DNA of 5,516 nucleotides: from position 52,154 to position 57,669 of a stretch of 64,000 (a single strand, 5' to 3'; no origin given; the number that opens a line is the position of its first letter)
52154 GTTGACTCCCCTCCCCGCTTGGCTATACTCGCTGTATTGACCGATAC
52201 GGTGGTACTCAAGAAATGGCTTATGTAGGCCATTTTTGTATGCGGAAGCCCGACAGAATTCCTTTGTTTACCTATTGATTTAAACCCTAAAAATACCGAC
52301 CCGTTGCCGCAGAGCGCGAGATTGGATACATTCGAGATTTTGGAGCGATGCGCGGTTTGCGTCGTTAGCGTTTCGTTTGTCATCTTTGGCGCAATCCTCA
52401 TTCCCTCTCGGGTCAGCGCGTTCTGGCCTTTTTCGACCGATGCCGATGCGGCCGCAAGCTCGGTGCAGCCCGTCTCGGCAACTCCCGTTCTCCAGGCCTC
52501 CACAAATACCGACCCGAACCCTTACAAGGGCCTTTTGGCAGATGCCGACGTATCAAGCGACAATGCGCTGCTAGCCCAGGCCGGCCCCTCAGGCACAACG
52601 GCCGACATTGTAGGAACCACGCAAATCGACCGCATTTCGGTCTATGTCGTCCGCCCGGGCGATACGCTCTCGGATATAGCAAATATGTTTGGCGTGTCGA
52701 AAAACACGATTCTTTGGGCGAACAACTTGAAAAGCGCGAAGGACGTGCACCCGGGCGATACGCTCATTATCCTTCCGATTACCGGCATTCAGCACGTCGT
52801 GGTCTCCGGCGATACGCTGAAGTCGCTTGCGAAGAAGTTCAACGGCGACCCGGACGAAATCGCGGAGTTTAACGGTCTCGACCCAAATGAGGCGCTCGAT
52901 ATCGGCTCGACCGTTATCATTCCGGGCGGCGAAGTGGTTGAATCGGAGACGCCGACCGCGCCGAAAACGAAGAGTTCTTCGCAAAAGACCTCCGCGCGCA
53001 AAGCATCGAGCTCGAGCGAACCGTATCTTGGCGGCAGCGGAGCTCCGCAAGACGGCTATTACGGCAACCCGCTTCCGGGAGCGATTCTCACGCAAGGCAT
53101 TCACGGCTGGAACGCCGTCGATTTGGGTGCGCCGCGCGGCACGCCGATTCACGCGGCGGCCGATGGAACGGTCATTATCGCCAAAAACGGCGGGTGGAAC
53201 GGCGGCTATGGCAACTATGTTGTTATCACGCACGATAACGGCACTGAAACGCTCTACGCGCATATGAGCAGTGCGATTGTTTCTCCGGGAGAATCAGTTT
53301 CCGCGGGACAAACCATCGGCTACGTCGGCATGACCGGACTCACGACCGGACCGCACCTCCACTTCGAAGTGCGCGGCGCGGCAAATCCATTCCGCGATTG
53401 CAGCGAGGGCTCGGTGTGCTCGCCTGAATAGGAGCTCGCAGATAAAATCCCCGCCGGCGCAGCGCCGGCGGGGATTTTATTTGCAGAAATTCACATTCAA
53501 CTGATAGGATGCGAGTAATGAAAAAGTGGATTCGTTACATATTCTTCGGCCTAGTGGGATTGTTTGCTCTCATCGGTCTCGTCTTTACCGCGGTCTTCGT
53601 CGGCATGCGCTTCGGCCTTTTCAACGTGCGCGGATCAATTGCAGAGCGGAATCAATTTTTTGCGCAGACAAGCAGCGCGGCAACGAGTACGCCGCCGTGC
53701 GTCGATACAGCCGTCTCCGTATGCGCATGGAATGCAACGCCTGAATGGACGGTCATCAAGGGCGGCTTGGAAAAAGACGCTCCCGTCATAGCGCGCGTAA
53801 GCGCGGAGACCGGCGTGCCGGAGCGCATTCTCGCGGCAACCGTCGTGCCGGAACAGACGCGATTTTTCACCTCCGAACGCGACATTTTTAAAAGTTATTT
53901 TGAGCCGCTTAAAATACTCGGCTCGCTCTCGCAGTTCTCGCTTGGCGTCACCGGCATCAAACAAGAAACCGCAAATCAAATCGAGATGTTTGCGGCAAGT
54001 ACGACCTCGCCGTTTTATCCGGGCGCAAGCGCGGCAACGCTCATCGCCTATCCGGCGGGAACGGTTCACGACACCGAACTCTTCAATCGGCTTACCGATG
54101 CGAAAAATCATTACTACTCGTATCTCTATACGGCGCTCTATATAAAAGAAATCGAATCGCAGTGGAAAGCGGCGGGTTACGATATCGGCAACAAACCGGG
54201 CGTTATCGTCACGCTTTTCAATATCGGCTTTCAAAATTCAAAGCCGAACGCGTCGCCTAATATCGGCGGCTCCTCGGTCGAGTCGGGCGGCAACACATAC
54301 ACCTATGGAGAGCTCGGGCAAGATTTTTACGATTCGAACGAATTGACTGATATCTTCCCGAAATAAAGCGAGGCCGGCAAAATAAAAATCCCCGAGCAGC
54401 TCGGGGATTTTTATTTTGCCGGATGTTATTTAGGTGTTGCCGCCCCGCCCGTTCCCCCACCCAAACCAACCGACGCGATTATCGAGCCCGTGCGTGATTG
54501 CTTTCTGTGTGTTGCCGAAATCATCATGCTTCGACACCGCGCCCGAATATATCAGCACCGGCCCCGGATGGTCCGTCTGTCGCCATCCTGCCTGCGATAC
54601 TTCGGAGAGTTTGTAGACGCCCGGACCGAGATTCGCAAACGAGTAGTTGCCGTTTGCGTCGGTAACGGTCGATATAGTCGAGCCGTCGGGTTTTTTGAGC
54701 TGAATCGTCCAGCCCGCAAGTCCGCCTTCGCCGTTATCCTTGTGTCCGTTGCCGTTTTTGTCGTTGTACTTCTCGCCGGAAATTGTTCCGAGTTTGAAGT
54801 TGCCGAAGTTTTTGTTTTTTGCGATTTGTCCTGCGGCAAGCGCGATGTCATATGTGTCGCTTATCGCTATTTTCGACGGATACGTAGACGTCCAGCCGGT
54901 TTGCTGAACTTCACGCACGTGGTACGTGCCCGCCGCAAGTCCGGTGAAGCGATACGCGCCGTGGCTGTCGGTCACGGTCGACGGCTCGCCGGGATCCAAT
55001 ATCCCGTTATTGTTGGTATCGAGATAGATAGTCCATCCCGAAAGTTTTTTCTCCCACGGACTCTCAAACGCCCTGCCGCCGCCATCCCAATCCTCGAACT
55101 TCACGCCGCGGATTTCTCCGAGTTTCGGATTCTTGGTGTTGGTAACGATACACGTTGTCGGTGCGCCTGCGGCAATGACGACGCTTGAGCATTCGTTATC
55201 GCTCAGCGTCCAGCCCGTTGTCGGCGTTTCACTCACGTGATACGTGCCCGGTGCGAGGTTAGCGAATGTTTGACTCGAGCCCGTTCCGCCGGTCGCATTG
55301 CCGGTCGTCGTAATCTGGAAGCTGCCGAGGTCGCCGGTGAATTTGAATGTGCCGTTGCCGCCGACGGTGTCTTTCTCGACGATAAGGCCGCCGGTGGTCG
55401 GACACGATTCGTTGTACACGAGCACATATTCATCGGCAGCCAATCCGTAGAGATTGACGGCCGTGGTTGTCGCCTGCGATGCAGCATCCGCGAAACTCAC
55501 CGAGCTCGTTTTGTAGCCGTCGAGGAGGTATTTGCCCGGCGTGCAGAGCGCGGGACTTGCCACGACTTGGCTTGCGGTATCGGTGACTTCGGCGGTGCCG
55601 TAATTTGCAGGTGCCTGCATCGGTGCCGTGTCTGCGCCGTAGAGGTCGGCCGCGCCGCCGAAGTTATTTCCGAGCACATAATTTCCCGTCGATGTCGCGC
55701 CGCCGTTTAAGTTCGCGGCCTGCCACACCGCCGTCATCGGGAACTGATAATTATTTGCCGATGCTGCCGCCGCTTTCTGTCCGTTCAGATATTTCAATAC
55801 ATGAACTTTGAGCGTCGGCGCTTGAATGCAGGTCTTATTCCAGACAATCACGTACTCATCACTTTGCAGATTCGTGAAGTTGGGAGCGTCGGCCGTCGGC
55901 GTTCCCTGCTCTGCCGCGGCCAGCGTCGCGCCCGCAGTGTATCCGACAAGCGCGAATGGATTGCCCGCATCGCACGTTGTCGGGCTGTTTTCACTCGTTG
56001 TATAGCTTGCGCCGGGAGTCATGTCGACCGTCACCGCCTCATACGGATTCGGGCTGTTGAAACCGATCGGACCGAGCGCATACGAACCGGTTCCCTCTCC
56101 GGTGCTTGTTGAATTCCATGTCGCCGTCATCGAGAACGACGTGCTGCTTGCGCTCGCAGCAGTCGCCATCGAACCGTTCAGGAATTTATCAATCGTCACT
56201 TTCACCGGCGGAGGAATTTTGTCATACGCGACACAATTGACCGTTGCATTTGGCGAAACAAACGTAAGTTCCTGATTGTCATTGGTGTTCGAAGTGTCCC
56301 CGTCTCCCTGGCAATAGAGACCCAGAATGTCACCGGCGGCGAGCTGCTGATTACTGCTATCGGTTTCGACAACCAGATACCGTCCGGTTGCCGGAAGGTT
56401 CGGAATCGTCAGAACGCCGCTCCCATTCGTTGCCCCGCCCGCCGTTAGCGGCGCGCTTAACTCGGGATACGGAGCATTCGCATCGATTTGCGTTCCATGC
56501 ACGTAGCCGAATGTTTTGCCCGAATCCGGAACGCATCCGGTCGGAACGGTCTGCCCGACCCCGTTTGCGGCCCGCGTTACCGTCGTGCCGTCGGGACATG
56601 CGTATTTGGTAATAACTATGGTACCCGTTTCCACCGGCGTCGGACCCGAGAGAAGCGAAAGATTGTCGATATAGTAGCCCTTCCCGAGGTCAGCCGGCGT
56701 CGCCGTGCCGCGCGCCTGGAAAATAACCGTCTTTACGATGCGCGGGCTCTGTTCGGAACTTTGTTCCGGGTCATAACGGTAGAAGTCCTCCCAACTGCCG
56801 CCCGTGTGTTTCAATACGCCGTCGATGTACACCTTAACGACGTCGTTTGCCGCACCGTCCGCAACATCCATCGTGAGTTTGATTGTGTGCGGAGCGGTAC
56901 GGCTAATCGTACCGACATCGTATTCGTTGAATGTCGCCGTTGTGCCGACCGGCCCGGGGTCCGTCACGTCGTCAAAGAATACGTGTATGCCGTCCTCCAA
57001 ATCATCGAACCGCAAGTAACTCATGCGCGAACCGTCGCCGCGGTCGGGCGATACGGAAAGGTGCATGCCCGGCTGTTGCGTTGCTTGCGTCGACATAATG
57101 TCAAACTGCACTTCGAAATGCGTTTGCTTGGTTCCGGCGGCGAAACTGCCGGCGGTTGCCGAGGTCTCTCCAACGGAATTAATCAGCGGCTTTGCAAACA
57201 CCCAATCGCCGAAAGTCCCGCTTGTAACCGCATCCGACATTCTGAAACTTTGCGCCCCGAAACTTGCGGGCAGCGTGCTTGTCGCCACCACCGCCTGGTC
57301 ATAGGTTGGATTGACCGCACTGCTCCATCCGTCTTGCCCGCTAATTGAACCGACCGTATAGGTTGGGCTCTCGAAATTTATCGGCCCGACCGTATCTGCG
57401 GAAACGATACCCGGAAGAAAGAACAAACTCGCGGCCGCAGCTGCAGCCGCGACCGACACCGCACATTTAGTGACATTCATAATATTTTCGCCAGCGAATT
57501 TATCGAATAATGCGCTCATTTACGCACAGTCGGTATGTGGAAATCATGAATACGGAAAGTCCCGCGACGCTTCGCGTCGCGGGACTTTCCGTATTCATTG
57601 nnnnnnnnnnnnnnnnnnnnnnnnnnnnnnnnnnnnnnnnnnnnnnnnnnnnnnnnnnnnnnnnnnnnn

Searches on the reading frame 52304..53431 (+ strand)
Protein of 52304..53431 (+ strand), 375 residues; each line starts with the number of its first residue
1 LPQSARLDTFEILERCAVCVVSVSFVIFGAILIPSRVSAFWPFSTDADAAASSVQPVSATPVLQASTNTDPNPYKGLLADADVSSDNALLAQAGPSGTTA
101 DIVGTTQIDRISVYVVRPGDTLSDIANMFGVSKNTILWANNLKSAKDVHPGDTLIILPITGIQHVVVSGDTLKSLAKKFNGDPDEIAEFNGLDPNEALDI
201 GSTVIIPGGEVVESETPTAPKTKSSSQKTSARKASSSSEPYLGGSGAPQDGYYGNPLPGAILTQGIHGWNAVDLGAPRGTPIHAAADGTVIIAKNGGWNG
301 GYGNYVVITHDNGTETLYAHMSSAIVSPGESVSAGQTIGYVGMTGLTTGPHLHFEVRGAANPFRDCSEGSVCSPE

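Call 4: search_protein_families(library=pfam, proteins=[window:52304-53431:+], max_evalue=1)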
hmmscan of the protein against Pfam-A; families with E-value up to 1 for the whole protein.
window:52304-53431:+ (375 aa): 10 families
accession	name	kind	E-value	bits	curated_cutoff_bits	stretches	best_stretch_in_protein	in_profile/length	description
PF01551.29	Peptidase_M23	-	1.6e-32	112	28.7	1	269-361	3-92/96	Peptidase family M23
PF01476.26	LysM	-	2.1e-25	88.8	20.9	2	114-156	1-42/43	LysM domain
PF23473.1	LysM3_LYK4_5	-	2.8e-14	53.4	29.3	2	114-158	5-47/48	LYK4/5 LysM3 domain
PF23446.1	LysM1_NFP_LYK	-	1.1e-09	39.5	36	2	120-160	16-56/60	NFP/LYK LysM1 domain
PF23462.1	LysM3_NFP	-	3.1e-07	31.2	28.1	2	114-142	5-33/48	NFP LysM3 domain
PF22310.2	NMB0315_dom_I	-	0.0017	19.1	27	0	163-196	5-38/83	NMB0315-like, domain I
PF23577.1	LysM_RLK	-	0.01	16.3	27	1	114-134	3-23/44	LysM domain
PF12116.14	SpoIIID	-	0.04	14.5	27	1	110-136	10-36/82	Stage III sporulation protein D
PF23472.1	LysM2_CERK1_LYK3_4_5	-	0.085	13.2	27.4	1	113-156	7-53/56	LYK3/4/5 LysM2 domain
PF00570.28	HRDC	-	0.31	11.5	23.8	0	165-200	25-60/68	HRDC domain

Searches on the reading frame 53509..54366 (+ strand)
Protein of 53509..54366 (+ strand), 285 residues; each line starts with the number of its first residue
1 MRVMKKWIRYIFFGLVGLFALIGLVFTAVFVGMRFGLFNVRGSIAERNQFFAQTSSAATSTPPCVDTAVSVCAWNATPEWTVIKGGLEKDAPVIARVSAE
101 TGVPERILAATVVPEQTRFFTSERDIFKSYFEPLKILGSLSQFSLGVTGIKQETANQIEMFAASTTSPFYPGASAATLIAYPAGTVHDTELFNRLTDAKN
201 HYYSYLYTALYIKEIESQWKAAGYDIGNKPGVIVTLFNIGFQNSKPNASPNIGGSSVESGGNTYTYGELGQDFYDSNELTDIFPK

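Call 4: search_protein_families(library=pfam, proteins=[window:53509-54366:+], max_evalue=1)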
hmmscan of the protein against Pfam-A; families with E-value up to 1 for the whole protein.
window:53509-54366:+ (285 aa): 1 family
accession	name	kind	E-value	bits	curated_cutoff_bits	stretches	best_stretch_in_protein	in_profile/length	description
PF07182.16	DUF1402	-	0.0055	16.3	27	1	204-248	221-266/300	Protein of unknown function (DUF1402)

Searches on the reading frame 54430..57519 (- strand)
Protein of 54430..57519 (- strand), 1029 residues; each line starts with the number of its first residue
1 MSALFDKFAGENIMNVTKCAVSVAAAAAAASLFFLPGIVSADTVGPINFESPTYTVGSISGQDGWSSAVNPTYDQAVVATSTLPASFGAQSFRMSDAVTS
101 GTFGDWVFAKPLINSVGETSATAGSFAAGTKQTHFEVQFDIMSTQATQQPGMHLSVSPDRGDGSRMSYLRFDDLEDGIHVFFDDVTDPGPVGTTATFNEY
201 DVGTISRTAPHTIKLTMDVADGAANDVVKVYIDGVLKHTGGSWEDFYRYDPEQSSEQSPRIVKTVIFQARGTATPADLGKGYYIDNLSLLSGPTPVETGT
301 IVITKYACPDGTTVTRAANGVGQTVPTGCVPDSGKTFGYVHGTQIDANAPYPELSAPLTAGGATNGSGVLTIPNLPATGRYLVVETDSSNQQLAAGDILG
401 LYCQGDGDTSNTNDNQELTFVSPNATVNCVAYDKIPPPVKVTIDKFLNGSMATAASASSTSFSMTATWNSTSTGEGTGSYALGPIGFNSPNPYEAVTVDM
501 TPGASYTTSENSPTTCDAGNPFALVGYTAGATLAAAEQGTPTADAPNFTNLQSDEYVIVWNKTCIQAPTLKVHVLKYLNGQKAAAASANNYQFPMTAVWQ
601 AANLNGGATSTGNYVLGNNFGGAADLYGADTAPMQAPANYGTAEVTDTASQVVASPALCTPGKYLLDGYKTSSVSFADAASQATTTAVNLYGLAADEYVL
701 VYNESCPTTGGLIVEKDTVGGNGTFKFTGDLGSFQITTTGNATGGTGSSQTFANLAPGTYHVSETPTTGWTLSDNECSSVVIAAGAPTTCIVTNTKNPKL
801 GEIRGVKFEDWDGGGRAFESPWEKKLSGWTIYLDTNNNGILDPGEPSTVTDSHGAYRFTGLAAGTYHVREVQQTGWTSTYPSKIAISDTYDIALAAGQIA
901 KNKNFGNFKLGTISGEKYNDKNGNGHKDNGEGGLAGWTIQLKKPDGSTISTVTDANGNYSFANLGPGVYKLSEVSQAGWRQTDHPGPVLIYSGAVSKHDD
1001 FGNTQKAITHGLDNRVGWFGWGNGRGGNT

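Call 5: search_protein_families(library=pfam, proteins=[window:54430-57519:-], max_evalue=0.001)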
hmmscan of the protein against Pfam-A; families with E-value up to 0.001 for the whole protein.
window:54430-57519:- (1029 aa): 6 families
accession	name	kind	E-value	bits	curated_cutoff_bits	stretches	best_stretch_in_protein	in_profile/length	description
PF17210.9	SdrD_B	-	1.6e-22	80.2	29.7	2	918-983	8-74/112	SdrD B-like domain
PF17802.7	SpaA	-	4.1e-18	65.8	23.1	1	928-976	9-61/91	Prealbumin-like fold domain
PF13620.12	CarboxypepD_reg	-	2.9e-15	56.8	32.3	2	933-982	13-62/82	Carboxypeptidase regulatory-like domain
PF13715.12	CarbopepD_reg_2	-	6.5e-08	32.9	32.2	0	932-972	12-49/88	CarboxypepD_reg-like domain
PF24514.1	SpaA_4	-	6.1e-07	30.7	27.3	1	713-780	2-71/107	Prealbumin-like fold domain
PF00775.27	Dioxygenase_C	-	0.00068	19.6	27.3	0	950-973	77-100/182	Dioxygenase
